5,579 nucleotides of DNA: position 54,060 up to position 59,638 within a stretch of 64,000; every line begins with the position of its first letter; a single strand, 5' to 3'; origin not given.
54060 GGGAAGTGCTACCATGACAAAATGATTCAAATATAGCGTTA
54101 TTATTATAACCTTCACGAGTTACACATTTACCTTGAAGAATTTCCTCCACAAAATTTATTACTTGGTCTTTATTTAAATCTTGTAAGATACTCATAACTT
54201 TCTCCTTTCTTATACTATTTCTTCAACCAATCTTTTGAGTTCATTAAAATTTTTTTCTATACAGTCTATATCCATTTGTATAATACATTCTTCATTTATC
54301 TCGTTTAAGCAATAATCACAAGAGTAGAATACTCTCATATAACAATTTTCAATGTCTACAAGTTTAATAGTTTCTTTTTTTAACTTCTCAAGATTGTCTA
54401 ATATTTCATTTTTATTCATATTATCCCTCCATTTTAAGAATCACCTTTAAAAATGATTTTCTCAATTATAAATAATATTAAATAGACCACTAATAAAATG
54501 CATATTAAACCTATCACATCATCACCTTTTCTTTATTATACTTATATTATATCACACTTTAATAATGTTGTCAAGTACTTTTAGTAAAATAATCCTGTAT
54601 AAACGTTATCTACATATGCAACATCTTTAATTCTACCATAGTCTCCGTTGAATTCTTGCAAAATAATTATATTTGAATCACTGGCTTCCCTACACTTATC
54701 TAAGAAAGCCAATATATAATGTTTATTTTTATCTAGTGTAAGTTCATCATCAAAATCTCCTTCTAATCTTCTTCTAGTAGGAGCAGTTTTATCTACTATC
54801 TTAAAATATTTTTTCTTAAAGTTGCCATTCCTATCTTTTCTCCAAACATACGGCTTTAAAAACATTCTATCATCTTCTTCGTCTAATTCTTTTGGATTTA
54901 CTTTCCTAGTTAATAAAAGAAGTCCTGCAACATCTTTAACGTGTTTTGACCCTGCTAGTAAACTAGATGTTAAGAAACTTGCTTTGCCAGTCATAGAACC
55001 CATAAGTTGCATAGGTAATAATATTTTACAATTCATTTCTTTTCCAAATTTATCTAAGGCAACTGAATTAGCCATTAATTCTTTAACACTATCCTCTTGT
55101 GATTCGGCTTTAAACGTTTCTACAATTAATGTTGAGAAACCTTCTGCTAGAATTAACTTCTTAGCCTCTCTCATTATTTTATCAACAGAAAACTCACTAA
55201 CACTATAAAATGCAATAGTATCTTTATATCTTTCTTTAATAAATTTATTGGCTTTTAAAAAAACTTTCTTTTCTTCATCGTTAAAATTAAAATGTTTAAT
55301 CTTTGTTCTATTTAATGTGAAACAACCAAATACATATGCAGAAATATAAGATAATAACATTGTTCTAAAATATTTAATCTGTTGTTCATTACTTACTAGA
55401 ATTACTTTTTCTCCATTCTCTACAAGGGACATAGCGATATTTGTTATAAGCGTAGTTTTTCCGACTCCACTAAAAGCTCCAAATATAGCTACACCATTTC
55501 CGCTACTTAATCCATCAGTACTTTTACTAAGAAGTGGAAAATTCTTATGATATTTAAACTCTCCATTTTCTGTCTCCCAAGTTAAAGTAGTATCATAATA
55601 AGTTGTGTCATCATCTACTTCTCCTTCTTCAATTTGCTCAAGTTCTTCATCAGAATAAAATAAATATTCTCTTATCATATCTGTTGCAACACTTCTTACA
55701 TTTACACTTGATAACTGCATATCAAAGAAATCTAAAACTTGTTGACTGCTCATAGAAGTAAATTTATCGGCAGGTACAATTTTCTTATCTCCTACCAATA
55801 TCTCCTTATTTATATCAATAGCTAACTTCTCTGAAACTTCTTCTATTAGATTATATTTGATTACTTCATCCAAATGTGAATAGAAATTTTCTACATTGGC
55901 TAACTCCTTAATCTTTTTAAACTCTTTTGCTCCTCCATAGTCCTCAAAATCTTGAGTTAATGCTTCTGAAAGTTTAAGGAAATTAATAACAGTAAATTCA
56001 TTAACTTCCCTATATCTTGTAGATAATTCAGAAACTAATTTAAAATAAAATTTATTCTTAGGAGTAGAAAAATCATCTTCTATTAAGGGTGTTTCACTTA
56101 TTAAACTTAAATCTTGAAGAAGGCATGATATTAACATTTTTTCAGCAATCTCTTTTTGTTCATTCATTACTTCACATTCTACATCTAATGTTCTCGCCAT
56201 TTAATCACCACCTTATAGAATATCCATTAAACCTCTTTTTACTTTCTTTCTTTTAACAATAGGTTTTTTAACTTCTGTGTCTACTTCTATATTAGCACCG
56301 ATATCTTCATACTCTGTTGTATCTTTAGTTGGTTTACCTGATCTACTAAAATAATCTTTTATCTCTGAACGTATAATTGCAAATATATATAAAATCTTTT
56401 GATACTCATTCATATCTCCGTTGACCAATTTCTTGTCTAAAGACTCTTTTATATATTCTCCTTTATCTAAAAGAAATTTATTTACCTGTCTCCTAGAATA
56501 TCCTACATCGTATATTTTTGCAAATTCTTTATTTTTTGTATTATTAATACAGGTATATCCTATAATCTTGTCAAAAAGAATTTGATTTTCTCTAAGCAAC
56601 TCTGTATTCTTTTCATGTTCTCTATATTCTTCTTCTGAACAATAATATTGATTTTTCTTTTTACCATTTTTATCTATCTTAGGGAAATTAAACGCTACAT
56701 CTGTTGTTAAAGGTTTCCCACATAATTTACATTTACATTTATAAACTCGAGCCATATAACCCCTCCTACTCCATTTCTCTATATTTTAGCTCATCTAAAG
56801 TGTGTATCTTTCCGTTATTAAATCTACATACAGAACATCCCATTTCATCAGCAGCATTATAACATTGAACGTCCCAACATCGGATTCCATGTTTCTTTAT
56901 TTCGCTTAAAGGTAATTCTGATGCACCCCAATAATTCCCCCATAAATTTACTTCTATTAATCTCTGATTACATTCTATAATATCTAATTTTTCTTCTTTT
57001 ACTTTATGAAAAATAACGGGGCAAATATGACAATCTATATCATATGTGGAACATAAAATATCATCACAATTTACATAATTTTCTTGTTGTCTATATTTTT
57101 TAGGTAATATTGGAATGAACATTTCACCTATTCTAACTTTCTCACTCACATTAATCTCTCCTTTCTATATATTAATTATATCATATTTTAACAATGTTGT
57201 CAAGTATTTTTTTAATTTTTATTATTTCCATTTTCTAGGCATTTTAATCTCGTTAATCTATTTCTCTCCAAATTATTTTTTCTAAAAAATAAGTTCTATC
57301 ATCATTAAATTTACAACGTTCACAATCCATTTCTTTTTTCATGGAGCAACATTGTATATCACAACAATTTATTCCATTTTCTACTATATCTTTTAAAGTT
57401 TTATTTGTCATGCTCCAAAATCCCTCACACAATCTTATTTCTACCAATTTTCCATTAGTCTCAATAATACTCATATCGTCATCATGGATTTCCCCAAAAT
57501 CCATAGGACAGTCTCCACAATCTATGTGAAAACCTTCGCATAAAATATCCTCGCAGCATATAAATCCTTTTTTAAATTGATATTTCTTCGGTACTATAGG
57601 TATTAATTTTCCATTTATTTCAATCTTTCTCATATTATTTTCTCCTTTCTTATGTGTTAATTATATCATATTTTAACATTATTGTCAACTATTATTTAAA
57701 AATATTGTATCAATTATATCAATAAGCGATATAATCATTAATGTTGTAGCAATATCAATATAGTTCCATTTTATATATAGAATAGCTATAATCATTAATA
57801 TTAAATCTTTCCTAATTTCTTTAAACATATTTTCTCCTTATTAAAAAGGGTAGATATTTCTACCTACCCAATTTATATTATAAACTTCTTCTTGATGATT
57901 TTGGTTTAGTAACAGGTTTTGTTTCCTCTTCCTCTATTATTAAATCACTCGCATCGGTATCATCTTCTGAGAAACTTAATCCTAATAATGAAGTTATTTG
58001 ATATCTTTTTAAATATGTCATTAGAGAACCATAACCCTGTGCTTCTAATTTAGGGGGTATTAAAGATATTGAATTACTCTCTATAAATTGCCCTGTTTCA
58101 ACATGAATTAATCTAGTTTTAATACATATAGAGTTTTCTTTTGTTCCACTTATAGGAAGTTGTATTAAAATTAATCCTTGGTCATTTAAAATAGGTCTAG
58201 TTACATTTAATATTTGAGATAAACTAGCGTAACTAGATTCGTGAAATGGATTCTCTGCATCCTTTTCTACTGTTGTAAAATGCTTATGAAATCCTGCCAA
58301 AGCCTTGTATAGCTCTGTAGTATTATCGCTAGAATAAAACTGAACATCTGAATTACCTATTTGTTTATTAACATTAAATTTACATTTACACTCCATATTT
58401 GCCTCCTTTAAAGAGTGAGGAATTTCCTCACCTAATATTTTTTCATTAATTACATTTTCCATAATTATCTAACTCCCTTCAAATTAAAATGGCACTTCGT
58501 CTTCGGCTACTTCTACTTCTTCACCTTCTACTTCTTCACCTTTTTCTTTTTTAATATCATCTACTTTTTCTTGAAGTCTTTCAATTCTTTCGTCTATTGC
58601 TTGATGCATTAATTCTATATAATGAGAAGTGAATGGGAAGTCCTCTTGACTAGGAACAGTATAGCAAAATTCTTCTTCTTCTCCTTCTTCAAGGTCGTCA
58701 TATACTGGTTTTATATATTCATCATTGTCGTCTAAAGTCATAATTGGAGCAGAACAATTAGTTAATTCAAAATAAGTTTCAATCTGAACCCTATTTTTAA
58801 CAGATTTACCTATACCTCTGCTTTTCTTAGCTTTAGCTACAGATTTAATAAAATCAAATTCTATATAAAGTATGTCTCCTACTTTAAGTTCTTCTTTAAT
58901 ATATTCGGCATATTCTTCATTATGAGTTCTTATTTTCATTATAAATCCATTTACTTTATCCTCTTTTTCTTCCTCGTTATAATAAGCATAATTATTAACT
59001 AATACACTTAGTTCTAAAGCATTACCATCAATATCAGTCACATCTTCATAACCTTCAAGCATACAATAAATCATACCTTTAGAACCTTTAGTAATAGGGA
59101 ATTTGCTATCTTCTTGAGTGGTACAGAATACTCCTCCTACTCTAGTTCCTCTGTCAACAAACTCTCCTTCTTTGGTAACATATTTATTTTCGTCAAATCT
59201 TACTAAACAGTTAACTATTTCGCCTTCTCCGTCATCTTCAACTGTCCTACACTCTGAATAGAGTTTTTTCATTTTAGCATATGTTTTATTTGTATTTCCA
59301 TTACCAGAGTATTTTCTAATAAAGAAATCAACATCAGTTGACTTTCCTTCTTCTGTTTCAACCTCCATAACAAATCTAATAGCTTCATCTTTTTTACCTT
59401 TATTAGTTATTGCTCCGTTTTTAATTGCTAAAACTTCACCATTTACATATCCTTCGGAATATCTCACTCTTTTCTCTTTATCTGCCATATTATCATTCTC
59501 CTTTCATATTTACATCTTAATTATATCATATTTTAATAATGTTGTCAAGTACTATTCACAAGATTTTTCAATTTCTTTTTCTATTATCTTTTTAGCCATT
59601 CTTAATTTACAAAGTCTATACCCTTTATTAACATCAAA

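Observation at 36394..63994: Twelve near-identical promoter/leader/RBS cassettes partition the early region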

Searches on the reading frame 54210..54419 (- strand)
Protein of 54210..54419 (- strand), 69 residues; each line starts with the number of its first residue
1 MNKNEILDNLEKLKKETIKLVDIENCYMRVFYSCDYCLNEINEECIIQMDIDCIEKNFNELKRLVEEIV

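Call 17: search_protein_families(library=pfam, proteins=[window:54210-54419:-], max_evalue=0.01)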
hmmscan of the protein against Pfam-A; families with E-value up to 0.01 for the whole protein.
window:54210-54419:- (69 aa): 1 family
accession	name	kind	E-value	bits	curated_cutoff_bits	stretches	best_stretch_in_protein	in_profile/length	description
PF04297.20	UPF0122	-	0.005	17.5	22.7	1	21-50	19-48/101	Putative helix-turn-helix protein, YlxM / p13 like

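Call 74: search_protein_families(library=phrogs, proteins=[window:54210-54419:-], max_evalue=0.001)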
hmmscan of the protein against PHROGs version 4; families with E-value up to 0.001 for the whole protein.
window:54210-54419:- (69 aa): 0 families

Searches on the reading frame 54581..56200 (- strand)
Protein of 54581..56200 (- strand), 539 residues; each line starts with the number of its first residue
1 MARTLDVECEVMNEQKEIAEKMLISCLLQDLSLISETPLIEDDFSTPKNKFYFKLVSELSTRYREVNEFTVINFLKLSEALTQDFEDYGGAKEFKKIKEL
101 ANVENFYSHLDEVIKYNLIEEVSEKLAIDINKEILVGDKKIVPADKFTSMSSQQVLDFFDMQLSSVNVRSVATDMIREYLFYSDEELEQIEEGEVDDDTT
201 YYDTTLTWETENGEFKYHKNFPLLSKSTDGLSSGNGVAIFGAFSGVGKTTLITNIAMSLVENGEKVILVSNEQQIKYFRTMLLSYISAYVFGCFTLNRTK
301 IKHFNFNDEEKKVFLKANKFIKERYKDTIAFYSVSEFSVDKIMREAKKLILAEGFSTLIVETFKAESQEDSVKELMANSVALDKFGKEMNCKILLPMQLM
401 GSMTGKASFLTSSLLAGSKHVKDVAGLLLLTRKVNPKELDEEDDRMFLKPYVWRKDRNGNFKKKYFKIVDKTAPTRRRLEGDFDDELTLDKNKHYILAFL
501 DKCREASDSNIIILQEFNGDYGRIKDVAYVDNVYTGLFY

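Call 17: search_protein_families(library=pfam, proteins=[window:54581-56200:-], max_evalue=0.01)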
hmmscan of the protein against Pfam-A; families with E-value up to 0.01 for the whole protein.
window:54581-56200:- (539 aa): 8 families
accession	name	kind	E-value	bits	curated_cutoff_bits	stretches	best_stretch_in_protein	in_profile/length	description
PF03796.21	DnaB_C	-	7.1e-10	39.1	27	1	220-464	5-242/255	DnaB-like helicase C terminal domain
PF00772.26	DnaB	-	1.2e-05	25.7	23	1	16-97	5-84/103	DnaB-like helicase N terminal domain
PF13614.12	AAA_31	-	5.3e-05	23.7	27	1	238-279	5-46/177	AAA domain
PF01656.29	CbiA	-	0.0002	21.8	25.4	1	238-271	2-35/125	CobQ/CobB/MinD/ParA nucleotide binding domain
PF03308.22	MeaB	-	0.0039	16.7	23.1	0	241-269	39-67/273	Methylmalonyl Co-A mutase-associated GTPase MeaB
PF02492.25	cobW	-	0.0065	16.5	20.7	0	237-275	2-40/180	CobW/HypB/UreG, nucleotide-binding domain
PF00142.24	Fer4_NifH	-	0.0069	16.3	25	0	237-294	3-59/271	4Fe-4S iron sulfur cluster binding proteins, NifH/frxC family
PF20720.3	nSTAND3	-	0.0094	16.1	27.2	0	234-276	17-58/155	Novel STAND NTPase 3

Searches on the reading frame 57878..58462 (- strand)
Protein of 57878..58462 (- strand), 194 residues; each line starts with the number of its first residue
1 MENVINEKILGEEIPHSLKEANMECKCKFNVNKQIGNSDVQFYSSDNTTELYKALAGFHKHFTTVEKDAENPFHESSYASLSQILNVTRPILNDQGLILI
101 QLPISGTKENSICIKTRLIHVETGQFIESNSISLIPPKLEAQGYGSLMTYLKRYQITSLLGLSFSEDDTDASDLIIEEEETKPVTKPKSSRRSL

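Call 16: search_protein_families(library=pfam, proteins=[window:57878-58462:-], max_evalue=0.01)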
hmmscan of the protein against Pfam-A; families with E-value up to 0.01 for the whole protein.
window:57878-58462:- (194 aa): 1 family
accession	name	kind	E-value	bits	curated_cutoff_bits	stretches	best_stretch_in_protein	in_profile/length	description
PF04404.17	ERF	-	6.3e-25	88.4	25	1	52-190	2-145/153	ERF superfamily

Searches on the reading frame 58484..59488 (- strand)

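Call 16: search_protein_families(library=pfam, proteins=[window:58484-59488:-], max_evalue=0.01)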
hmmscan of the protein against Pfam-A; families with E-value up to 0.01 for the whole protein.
window:58484-59488:- (334 aa): 1 family
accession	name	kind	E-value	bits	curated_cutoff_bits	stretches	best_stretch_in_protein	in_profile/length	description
PF11929.14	DUF3447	-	0.0068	16.8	26.9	0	152-205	4-60/76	Domain of unknown function (DUF3447)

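Call 74: search_protein_families(library=phrogs, proteins=[window:58484-59488:-], max_evalue=0.001)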
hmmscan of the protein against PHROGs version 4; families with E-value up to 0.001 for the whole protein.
window:58484-59488:- (334 aa): 0 families
